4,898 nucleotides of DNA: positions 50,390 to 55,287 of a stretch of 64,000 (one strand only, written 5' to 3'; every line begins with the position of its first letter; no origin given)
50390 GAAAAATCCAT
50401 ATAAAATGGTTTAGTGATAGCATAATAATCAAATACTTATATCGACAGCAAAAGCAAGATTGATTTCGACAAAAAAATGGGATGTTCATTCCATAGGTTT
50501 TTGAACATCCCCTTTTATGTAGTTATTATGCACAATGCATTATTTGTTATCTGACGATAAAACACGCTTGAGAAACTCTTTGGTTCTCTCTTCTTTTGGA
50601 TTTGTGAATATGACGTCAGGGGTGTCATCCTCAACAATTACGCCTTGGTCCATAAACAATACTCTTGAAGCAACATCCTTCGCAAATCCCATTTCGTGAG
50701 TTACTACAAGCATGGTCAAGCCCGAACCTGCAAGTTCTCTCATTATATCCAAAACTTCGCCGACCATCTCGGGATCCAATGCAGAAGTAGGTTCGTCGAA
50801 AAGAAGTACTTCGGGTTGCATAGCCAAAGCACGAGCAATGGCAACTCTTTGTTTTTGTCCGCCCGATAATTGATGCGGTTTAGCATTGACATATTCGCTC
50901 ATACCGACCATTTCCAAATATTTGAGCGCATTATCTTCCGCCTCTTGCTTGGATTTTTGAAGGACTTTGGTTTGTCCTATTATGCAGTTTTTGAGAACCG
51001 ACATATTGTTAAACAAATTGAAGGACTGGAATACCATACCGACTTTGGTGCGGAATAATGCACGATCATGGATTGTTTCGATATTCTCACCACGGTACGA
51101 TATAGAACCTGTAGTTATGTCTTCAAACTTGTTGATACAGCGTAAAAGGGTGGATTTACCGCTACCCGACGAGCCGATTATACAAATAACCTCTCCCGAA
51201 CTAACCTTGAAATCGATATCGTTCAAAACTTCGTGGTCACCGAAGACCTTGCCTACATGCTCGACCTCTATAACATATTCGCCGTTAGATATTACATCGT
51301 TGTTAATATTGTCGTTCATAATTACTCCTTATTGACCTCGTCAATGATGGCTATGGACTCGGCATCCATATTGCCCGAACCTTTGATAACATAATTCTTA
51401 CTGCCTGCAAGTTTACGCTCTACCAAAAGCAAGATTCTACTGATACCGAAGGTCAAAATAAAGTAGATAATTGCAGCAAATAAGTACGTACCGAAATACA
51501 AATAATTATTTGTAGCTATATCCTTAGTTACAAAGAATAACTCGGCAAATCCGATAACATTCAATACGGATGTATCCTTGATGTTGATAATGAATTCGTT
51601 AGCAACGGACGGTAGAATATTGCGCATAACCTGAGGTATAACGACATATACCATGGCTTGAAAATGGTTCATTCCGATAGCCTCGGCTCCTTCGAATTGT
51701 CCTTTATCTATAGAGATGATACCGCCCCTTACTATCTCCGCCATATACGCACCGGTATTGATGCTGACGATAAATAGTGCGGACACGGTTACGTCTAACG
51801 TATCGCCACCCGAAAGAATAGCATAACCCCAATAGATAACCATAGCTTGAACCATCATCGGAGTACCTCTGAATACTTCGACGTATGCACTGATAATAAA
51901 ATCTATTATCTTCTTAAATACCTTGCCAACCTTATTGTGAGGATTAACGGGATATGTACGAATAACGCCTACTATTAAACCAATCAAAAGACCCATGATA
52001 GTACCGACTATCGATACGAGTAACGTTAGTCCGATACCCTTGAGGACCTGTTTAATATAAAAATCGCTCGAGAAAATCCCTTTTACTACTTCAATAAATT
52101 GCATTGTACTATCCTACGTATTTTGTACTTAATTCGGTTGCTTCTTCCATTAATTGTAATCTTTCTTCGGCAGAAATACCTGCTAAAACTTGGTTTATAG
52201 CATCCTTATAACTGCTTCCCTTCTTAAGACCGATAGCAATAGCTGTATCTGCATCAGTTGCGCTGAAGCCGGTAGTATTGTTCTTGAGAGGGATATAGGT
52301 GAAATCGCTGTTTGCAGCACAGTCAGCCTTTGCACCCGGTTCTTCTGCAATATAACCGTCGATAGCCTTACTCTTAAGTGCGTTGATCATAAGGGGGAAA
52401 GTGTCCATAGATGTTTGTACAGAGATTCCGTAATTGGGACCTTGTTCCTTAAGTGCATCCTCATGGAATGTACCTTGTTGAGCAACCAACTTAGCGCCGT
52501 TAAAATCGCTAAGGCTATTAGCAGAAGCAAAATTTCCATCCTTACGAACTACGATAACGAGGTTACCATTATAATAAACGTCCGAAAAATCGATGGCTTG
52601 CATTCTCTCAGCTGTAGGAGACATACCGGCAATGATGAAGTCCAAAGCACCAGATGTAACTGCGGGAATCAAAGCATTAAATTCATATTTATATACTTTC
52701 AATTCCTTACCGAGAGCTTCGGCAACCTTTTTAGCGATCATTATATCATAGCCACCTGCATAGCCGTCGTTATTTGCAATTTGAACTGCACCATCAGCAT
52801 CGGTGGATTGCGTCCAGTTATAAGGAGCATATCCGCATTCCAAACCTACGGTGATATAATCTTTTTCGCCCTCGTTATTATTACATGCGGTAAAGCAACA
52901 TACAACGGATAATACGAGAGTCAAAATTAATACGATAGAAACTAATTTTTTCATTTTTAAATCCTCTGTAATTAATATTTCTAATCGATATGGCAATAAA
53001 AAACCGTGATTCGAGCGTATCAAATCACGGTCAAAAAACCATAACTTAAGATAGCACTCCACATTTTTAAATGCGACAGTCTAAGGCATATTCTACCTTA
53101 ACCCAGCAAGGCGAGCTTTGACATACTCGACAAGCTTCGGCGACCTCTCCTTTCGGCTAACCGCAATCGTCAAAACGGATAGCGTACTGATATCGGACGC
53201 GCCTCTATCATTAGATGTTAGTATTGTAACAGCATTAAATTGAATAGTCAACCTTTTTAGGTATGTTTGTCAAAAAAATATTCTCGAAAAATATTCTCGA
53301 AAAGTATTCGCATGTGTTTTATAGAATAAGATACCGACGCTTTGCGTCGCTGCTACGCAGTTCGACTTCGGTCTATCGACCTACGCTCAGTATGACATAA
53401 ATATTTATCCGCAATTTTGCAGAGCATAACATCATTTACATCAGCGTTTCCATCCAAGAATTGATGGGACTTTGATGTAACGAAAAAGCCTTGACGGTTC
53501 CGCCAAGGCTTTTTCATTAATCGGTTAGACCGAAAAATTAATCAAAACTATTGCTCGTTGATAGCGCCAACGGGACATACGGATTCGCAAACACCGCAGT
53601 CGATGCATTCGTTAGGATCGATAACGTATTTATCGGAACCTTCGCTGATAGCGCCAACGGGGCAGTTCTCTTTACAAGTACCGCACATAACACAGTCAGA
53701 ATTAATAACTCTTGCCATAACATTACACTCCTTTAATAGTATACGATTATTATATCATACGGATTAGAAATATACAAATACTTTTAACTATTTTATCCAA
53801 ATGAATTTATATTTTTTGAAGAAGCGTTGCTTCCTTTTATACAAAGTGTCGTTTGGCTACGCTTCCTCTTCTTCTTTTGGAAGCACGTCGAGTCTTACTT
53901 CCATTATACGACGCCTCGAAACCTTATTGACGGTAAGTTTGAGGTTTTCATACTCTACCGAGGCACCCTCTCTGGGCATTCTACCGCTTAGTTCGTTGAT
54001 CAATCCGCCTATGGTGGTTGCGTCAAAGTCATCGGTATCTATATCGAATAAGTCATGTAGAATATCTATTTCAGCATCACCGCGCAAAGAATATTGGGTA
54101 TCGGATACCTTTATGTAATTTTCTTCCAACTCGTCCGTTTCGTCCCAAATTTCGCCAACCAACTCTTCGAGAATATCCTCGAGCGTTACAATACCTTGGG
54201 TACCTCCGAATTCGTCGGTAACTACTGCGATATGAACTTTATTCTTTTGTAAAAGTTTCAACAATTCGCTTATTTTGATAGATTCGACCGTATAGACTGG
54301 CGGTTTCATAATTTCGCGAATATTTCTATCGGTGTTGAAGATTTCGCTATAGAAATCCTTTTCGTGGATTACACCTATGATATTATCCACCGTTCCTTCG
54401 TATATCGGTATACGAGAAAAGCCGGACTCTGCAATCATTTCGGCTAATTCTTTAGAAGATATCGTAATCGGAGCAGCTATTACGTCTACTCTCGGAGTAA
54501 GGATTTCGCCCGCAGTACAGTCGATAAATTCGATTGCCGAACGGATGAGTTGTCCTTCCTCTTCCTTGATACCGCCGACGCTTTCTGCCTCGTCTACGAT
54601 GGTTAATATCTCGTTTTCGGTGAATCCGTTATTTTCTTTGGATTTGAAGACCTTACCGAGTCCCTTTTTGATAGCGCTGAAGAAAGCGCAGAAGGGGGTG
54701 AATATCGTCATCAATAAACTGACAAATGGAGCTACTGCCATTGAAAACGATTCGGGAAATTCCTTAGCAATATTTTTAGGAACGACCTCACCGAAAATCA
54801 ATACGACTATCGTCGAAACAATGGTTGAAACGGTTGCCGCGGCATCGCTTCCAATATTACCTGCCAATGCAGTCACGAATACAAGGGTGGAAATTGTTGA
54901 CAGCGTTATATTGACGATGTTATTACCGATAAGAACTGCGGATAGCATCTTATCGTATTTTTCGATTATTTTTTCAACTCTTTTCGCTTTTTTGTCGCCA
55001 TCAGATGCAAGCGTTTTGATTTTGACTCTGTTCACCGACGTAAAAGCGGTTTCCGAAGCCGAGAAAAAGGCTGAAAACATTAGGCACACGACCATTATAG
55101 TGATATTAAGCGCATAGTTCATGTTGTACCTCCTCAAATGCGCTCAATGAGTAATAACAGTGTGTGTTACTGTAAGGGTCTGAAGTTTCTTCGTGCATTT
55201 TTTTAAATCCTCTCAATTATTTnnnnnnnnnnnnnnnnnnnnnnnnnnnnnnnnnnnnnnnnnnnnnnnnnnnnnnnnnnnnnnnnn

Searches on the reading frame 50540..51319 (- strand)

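Call 18: search_protein_families(library=pfam, proteins=[window:50540-51319:-], max_evalue=0.001)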
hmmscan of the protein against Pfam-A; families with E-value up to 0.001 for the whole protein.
window:50540-51319:- (259 aa): 8 families
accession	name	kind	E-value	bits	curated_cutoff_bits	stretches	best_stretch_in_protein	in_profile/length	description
PF00005.33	ABC_tran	-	8.6e-39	133.7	25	1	32-179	1-137/137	ABC transporter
PF13304.12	AAA_21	-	3.3e-13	50.8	27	1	121-210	210-300/304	AAA domain, putative AbiEii toxin, Type IV TA system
PF02463.25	SMC_N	-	2.9e-10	40.4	40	1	42-217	24-206/220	RecF/RecN/SMC N terminal domain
PF03193.22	RsgA_GTPase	-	1.9e-05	25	30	1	29-76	94-140/174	RsgA GTPase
PF09818.15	ABC_ATPase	-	4.1e-05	23.2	23.2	0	149-181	156-188/283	P-loop domain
PF13476.12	AAA_23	-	5.2e-05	24.4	27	1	33-63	13-40/201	AAA domain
PF13555.12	AAA_29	-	0.00034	20.8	27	1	36-59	16-39/61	P-loop containing region of AAA domain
PF13401.12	AAA_22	-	0.00063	20.5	27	0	42-194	5-109/130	AAA domain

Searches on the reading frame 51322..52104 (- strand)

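Call 18: search_protein_families(library=pfam, proteins=[window:51322-52104:-], max_evalue=0.001)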
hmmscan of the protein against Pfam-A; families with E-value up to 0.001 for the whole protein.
window:51322-52104:- (260 aa): 1 family
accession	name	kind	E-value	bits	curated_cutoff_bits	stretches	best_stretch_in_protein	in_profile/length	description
PF00528.27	BPD_transp_1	-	4.4e-23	82.4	26.4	1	62-232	11-182/184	Binding-protein-dependent transport system inner membrane component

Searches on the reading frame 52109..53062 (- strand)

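Call 19: search_protein_families(library=pfam, proteins=[window:52109-53062:-], max_evalue=0.001)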
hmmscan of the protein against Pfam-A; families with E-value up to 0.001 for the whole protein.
window:52109-53062:- (317 aa): 2 families
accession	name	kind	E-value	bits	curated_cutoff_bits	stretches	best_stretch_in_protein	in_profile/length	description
PF00497.25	SBP_bac_3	-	5.5e-24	84.9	26.4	1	95-304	14-124/132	Bacterial extracellular solute-binding proteins, family 3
PF10613.14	Lig_chan-Glu_bd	-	2e-05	25.1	30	1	117-174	57-113/115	Ligated ion channel L-glutamate- and glycine-binding site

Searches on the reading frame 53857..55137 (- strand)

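Call 19: search_protein_families(library=pfam, proteins=[window:53857-55137:-], max_evalue=0.001)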
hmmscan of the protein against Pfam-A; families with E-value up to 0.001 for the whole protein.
window:53857-55137:- (426 aa): 3 families
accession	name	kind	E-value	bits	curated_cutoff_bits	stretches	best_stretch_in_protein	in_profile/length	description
PF01595.25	CNNM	-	7.8e-52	176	28.4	1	14-194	2-181/181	Cyclin M transmembrane N-terminal domain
PF00571.33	CBS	-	3e-17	63.1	24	2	273-327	1-56/57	CBS domain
PF03471.22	CorC_HlyC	-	1.8e-16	60.4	27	1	343-418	2-79/81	Transporter associated domain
